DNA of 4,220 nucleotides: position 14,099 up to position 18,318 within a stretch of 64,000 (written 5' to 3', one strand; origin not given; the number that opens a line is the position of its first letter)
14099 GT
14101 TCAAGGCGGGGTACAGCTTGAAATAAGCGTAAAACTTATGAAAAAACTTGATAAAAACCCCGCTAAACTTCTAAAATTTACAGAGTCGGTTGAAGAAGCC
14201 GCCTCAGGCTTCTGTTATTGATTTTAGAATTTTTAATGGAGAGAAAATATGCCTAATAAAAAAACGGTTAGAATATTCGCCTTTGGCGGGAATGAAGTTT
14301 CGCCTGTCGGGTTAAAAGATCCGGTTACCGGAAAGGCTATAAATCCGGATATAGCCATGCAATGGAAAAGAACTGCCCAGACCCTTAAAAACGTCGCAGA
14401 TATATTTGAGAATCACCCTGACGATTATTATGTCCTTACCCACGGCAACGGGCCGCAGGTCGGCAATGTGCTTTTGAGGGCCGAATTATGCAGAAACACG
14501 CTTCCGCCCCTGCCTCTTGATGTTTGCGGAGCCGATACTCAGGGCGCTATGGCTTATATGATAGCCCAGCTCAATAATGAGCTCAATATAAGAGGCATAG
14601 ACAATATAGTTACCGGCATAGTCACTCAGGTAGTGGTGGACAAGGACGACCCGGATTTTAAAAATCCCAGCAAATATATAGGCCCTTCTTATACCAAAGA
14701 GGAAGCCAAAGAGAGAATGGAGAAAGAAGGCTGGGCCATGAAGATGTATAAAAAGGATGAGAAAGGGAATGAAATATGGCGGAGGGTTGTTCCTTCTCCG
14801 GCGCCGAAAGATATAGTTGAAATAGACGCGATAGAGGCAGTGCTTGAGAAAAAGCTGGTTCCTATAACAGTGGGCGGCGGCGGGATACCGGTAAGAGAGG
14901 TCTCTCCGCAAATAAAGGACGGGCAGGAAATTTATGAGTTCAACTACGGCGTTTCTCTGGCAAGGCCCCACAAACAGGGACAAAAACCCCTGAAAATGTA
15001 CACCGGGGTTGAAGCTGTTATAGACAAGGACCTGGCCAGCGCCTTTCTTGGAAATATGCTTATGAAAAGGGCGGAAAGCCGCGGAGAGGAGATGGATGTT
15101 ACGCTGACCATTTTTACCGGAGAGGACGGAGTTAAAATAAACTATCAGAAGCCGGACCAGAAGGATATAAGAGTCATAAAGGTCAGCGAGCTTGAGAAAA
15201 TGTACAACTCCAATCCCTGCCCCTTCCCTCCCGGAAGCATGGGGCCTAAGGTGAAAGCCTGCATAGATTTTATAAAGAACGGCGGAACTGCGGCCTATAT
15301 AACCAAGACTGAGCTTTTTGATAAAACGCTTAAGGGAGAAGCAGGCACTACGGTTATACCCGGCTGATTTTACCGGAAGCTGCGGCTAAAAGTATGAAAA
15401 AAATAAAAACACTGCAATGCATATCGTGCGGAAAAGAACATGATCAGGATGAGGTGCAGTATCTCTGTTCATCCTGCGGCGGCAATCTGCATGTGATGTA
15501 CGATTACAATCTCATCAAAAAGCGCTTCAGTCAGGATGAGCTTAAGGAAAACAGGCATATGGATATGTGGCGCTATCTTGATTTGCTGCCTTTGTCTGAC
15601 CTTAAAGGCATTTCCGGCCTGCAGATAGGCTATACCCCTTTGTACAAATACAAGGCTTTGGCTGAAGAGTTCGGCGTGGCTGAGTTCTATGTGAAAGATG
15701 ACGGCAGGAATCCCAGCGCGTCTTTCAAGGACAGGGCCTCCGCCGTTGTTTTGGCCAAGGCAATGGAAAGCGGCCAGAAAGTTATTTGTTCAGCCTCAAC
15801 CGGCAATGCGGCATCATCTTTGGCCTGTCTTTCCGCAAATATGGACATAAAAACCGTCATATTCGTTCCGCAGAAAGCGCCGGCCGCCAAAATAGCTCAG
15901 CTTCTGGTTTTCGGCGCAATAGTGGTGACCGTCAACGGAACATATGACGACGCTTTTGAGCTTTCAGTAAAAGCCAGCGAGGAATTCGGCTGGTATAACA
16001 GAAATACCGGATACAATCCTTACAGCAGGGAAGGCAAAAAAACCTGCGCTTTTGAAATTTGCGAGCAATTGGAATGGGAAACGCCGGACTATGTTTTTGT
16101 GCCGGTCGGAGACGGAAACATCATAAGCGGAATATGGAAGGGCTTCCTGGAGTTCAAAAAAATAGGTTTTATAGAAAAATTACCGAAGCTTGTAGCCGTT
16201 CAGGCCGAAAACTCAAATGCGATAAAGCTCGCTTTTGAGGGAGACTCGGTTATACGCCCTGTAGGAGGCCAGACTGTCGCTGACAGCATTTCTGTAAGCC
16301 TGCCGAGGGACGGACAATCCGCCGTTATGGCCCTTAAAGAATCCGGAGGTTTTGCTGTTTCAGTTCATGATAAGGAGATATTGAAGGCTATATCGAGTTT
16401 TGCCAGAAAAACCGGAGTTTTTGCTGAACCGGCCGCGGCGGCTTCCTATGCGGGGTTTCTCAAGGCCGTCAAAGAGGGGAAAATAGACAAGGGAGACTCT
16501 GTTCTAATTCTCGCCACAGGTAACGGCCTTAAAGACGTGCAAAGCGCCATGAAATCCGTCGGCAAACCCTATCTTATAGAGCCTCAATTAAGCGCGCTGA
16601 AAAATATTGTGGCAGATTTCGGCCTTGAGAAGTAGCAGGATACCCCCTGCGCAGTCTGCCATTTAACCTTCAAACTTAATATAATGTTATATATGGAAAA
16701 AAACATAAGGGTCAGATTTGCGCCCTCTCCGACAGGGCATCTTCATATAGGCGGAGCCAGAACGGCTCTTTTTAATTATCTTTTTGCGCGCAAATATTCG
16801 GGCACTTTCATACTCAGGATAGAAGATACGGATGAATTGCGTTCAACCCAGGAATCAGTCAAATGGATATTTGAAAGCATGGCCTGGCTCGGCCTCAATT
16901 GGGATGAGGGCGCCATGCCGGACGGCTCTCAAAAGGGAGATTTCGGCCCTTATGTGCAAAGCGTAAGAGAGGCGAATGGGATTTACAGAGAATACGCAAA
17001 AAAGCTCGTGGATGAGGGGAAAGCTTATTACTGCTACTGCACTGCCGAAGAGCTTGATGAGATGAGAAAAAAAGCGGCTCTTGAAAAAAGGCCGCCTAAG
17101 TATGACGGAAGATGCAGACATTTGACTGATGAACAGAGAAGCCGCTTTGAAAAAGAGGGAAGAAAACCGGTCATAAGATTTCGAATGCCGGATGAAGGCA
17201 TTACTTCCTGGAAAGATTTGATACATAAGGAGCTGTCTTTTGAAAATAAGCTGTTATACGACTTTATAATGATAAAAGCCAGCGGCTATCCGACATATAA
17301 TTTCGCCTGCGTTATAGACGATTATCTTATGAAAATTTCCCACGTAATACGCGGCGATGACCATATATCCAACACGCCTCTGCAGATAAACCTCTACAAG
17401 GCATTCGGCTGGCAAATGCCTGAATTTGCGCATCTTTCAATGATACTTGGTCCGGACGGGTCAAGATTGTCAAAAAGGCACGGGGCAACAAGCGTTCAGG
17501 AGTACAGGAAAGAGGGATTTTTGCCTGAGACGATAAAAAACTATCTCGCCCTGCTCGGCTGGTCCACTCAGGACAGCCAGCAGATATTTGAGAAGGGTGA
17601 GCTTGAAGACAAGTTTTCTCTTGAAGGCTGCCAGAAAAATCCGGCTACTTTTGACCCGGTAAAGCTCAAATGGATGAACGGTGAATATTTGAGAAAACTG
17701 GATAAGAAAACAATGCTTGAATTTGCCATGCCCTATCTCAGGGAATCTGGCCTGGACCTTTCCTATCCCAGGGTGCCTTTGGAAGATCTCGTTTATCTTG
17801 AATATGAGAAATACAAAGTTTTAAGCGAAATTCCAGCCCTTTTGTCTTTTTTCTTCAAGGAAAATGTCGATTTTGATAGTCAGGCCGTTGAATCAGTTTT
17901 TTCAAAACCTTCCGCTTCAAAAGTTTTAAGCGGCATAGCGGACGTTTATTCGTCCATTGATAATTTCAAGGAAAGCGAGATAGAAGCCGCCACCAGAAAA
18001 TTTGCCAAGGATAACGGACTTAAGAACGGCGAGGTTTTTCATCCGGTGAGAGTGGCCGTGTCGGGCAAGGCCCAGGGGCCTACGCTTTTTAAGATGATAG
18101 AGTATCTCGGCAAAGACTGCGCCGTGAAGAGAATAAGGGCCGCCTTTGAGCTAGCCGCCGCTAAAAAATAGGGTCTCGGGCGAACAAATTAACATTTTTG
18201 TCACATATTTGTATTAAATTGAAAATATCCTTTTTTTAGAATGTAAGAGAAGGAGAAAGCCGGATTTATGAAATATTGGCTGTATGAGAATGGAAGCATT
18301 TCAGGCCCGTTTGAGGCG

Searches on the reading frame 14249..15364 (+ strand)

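Call 73: search_protein_families(library=pfam, proteins=[window:14249-15364:+], max_evalue=0.0001)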
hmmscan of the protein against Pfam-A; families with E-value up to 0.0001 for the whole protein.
window:14249-15364:+ (372 aa): 1 family
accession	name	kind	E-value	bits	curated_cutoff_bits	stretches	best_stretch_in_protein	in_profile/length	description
PF00696.33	AA_kinase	-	7.9e-09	36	24.9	0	278-352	160-233/234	Amino acid kinase family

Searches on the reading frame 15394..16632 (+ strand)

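Call 73: search_protein_families(library=pfam, proteins=[window:15394-16632:+], max_evalue=0.0001)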
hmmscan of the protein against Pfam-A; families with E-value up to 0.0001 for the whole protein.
window:15394-16632:+ (413 aa): 1 family
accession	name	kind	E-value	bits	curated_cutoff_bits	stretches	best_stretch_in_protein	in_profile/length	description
PF00291.31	PALP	-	5.9e-75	252.8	35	1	77-376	4-295/295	Pyridoxal-phosphate dependent enzyme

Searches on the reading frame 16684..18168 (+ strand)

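Call 73: search_protein_families(library=pfam, proteins=[window:16684-18168:+], max_evalue=0.0001)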
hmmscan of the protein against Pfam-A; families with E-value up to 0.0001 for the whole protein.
window:16684-18168:+ (495 aa): 2 families
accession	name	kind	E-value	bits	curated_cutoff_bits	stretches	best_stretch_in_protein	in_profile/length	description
PF00749.27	tRNA-synt_1c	-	6.9e-103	344.3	23.4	1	8-330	2-314/314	tRNA synthetases class I (E and Q), catalytic domain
PF19269.4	Anticodon_2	-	1.9e-29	103.3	23.6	1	366-487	16-140/141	Anticodon binding domain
